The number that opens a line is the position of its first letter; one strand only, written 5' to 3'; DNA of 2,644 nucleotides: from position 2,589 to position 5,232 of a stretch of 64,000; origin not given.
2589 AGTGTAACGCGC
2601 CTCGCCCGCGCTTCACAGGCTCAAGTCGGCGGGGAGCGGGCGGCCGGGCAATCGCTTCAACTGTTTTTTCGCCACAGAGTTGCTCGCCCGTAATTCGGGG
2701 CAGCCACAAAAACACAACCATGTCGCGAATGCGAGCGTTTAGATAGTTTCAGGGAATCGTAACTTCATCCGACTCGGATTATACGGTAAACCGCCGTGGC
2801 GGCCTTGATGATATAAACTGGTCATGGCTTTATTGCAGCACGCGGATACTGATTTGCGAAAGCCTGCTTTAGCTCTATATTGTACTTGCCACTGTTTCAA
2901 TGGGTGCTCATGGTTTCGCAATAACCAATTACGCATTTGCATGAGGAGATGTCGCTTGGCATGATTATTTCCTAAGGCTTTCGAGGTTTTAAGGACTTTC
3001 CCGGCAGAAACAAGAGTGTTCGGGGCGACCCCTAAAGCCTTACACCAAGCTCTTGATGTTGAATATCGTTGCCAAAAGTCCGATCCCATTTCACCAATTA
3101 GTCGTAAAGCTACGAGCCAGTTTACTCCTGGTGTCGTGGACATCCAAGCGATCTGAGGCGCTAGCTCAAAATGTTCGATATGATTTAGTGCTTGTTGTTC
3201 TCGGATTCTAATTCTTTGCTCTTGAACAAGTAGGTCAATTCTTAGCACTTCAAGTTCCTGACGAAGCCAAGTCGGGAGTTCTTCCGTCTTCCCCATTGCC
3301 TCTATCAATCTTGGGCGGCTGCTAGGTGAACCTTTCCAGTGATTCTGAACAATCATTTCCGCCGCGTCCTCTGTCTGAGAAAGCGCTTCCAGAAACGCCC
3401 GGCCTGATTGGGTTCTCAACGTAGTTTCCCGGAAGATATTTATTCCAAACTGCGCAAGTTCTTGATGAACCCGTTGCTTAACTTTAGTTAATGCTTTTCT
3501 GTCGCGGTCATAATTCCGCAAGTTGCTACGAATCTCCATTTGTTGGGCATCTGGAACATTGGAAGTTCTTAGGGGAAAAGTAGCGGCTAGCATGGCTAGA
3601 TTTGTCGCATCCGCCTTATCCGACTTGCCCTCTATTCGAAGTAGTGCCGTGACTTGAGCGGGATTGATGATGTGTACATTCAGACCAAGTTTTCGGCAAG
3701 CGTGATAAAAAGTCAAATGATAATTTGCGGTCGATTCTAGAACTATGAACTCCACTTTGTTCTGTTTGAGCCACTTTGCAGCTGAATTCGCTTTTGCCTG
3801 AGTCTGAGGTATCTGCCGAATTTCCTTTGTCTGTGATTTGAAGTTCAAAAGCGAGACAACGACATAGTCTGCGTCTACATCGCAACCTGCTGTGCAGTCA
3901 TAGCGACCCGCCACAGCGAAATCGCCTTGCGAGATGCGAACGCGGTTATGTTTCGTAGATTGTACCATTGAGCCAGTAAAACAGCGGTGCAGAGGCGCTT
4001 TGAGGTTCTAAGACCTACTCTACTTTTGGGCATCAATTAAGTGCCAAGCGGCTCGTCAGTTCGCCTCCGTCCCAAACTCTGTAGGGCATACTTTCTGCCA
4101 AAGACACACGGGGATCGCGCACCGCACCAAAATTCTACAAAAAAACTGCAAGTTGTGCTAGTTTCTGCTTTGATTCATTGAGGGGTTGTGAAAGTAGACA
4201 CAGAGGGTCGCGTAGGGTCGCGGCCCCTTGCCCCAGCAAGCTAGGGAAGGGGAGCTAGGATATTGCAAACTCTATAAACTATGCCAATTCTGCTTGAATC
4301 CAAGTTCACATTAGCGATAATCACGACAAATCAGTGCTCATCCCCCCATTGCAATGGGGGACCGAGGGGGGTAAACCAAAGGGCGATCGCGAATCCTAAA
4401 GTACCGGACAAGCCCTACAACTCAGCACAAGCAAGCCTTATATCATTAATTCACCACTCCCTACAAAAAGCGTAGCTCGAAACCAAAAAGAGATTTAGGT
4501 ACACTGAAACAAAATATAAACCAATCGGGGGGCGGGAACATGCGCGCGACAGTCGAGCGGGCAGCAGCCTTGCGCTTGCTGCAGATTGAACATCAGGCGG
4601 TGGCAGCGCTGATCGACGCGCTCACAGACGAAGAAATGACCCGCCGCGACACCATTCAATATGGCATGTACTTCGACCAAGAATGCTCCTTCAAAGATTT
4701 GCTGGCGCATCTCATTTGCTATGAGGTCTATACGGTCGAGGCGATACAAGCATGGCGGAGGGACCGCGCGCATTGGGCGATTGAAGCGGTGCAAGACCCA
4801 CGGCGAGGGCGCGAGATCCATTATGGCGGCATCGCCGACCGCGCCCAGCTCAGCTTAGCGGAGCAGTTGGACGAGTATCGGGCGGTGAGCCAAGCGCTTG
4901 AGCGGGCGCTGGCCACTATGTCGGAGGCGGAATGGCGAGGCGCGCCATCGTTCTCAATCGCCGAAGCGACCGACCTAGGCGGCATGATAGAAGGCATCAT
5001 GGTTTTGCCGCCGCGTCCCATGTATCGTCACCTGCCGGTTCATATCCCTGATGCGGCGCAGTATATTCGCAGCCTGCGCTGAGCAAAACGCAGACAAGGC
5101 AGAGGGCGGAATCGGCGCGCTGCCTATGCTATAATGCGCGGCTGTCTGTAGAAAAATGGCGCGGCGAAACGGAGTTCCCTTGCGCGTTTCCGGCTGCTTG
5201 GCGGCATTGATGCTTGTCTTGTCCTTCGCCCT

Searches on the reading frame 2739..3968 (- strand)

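Call 15: search_protein_families(library=pfam, proteins=[window:2739-3968:-])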
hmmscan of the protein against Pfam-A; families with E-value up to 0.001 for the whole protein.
window:2739-3968:- (409 aa): 2 families
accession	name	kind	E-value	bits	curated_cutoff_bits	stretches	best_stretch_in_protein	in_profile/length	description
PF01548.23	DEDD_Tnp_IS110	-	6.8e-16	58.9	29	1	27-174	1-153/155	Transposase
PF02371.22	Transposase_20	-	7.5e-06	26.7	21.3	1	277-349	5-76/87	Transposase IS116/IS110/IS902 family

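Call 34: search_protein_families(library=ncbifam, proteins=[window:2739-3968:-])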
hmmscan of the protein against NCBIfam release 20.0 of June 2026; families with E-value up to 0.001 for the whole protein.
window:2739-3968:- (409 aa): 2 families
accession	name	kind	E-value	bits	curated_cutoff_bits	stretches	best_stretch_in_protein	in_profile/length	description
NF033542.1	transpos_IS110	equivalog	7.1e-43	147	140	1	27-392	2-341/343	IS110 family RNA-guided transposase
NF051857.1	transpos_IS110_2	equivalog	3.9e-12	45.9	180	1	28-171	4-158/393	IS110 family transposase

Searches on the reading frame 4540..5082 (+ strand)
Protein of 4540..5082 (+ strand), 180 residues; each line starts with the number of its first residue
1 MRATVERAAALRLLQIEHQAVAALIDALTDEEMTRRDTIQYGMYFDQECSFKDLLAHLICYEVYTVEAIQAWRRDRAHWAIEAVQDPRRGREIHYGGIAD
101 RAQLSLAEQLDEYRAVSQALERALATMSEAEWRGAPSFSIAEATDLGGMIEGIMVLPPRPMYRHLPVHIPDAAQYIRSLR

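Call 15: search_protein_families(library=pfam, proteins=[window:4540-5082:+])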
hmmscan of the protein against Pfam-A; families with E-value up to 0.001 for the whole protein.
window:4540-5082:+ (180 aa): 1 family
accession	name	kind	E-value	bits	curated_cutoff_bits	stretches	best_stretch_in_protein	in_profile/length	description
PF12867.12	DinB_2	-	1.3e-06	29.3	24.8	1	16-150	4-114/128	DinB superfamily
